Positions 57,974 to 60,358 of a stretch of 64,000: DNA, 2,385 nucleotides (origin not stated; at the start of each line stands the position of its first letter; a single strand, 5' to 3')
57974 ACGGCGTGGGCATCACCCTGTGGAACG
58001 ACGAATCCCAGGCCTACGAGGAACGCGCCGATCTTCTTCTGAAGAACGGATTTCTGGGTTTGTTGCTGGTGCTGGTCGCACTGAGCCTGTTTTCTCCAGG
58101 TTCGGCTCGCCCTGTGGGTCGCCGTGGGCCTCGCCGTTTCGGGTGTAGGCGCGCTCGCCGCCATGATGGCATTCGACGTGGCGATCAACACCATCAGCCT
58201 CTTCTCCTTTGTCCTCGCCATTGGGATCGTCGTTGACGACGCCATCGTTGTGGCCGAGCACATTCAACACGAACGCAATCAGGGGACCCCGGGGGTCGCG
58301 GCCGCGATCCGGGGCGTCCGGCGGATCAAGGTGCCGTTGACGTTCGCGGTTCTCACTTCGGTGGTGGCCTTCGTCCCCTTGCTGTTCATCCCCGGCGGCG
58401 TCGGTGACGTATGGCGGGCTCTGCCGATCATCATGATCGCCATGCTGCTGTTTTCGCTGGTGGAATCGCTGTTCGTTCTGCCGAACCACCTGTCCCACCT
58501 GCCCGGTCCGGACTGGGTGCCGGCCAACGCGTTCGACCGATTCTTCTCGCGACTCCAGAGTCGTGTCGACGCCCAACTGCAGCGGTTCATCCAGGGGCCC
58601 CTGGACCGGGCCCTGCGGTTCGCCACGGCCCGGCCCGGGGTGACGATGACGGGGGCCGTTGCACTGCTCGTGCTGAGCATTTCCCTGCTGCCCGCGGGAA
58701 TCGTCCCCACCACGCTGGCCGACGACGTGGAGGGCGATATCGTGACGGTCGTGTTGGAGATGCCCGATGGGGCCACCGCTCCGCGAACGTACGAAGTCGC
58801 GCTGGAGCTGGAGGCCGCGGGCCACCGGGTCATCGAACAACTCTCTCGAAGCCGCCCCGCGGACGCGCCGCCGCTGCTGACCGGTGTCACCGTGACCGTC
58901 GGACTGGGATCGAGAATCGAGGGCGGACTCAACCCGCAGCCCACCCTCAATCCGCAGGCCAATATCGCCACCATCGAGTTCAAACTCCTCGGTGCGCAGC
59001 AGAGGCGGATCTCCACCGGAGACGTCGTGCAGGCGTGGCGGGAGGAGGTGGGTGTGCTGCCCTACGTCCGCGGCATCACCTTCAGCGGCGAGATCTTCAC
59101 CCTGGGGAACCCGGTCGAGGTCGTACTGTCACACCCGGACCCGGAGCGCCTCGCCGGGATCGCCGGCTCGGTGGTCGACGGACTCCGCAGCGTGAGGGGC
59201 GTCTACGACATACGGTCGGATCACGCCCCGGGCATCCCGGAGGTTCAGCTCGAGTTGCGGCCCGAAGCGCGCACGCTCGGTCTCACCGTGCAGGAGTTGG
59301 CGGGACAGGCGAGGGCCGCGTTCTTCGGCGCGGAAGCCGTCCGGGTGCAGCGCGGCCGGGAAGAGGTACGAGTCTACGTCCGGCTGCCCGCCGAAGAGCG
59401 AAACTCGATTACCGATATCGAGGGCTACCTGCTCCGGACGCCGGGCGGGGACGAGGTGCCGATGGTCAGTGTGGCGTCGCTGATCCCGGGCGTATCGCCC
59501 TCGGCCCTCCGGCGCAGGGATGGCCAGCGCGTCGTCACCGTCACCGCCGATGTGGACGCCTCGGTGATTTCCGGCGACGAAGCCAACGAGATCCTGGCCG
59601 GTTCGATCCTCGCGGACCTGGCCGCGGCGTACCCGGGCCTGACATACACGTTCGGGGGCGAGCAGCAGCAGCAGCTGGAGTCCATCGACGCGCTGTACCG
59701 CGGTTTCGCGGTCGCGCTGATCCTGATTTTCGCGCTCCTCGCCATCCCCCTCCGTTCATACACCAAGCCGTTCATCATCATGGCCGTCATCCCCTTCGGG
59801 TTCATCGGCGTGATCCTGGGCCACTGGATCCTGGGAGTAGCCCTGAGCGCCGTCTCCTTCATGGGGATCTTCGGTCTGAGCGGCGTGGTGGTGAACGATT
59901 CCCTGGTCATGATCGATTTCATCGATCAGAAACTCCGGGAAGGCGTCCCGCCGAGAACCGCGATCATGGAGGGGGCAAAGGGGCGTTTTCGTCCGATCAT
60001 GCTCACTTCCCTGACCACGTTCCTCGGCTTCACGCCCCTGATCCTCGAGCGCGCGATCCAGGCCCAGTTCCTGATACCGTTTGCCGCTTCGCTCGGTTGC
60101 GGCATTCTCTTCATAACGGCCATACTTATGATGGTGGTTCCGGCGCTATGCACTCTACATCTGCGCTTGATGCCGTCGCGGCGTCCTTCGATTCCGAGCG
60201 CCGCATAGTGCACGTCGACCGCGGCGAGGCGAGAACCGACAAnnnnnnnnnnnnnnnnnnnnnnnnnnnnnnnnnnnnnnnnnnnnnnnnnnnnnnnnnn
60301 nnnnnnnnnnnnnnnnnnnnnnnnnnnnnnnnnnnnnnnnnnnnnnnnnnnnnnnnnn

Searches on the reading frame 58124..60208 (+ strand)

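Call 67: search_protein_families(library=pfam, proteins=[window:58124-60208:+], max_evalue=0.00001)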
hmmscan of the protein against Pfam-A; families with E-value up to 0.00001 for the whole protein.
window:58124-60208:+ (694 aa): 1 family
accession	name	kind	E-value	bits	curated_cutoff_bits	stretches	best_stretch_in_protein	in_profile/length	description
PF00873.25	ACR_tran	-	4.1e-89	300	28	1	5-675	367-1016/1021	AcrB/AcrD/AcrF family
